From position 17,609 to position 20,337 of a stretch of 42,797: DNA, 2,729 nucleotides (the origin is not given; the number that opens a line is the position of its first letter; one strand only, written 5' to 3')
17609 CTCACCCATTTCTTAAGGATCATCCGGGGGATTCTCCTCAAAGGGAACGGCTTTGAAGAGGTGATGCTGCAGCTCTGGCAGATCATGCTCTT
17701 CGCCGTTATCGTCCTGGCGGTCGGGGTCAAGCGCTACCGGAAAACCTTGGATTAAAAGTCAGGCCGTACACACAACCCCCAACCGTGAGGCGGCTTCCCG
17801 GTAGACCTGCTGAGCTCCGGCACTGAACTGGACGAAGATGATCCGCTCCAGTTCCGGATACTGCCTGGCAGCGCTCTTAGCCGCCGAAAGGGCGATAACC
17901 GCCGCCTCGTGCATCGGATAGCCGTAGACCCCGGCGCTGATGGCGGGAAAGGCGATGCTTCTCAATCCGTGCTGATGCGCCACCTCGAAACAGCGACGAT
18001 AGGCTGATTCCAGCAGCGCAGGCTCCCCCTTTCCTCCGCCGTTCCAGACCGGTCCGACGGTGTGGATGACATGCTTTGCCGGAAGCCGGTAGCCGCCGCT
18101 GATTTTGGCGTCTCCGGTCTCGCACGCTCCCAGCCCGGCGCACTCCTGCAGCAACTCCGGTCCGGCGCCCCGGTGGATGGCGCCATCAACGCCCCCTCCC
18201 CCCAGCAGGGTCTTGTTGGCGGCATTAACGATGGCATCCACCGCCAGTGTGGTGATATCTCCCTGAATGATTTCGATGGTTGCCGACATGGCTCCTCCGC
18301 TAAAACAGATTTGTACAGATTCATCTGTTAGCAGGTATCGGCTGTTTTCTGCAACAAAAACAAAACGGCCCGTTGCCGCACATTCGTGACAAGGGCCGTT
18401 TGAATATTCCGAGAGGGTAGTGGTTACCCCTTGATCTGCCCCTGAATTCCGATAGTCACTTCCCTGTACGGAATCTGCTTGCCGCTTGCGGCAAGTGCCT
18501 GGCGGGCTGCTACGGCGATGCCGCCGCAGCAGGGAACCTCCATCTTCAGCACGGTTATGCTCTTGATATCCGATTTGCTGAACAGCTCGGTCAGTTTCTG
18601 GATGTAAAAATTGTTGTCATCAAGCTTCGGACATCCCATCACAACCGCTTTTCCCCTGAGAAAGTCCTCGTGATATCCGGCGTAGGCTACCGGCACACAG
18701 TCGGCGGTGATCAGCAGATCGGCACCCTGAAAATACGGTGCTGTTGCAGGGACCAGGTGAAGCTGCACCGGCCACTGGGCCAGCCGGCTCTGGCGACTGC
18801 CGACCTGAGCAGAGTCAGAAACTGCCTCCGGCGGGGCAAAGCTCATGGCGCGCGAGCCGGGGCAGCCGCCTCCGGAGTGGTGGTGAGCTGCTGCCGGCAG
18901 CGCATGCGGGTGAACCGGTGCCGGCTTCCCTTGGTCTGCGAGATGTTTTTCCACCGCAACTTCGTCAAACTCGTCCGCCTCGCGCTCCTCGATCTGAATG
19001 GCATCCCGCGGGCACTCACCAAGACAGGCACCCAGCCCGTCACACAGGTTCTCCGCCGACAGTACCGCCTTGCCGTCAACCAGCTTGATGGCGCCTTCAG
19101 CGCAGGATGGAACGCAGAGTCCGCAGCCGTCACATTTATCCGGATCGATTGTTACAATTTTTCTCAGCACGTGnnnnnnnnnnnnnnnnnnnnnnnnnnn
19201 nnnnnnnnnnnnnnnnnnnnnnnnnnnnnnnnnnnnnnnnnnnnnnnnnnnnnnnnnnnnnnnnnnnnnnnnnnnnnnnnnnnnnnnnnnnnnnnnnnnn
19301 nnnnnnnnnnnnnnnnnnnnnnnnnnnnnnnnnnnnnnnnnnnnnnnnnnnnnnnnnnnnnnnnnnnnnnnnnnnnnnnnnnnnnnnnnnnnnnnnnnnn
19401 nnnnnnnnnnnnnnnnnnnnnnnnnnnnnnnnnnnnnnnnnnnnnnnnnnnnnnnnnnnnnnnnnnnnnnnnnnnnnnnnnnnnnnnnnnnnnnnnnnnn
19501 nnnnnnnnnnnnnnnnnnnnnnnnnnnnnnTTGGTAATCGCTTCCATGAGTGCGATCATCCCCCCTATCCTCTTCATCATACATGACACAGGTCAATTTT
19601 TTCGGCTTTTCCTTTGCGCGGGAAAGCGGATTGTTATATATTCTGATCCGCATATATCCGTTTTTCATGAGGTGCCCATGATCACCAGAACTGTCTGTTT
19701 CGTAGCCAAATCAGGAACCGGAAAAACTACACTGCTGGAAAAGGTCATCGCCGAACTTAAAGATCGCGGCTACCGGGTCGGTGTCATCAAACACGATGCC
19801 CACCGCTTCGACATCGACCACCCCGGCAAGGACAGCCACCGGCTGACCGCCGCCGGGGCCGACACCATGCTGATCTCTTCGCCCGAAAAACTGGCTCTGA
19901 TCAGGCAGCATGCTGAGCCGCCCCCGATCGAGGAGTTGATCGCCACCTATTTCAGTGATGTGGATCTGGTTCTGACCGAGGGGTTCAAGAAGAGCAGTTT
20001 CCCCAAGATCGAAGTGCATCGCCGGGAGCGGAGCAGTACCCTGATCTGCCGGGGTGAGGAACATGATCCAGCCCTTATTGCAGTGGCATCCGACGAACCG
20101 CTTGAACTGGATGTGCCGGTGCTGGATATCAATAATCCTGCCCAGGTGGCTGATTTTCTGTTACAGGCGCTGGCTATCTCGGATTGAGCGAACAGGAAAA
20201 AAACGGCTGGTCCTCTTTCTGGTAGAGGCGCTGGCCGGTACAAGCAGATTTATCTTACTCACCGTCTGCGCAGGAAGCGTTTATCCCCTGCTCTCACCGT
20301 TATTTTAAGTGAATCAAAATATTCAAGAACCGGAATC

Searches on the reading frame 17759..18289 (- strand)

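Call 47: search_protein_families(library=pfam, proteins=[window:17759-18289:-], max_evalue=0.00001)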
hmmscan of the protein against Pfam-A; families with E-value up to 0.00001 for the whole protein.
window:17759-18289:- (176 aa): 1 family
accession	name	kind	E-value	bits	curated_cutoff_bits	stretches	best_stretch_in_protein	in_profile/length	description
PF01661.27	Macro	-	1.5e-45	154.4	22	1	21-133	1-118/118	Macro domain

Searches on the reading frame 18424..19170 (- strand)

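Call 47: search_protein_families(library=pfam, proteins=[window:18424-19170:-], max_evalue=0.00001)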
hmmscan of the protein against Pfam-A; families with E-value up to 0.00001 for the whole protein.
window:18424-19170:- (248 aa): 6 families
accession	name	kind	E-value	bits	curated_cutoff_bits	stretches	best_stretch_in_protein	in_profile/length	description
PF00037.32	Fer4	-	5.4e-10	39.1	21.1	1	6-29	1-24/24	4Fe-4S binding domain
PF12837.12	Fer4_6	-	3.5e-09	36.6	25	1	5-28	1-24/24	4Fe-4S binding domain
PF12838.12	Fer4_7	-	1.4e-07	32.3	27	1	12-57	1-52/52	4Fe-4S dicluster domain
PF13237.11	Fer4_10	-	6.6e-07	29.6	25.5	1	6-54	2-53/53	4Fe-4S dicluster domain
PF13187.11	Fer4_9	-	2e-06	28.2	27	1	12-58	1-52/52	4Fe-4S dicluster domain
PF14697.11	Fer4_21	-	6.3e-06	26.7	35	0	7-59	2-58/59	4Fe-4S dicluster domain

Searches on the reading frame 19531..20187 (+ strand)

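Call 47: search_protein_families(library=pfam, proteins=[window:19531-20187:+], max_evalue=0.00001)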
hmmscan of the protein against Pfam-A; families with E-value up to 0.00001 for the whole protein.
window:19531-20187:+ (218 aa): 1 family
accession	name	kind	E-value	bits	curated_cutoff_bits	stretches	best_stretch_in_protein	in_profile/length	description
PF03205.20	MobB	-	1.3e-46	158.3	26.6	1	55-188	2-133/133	Molybdopterin guanine dinucleotide synthesis protein B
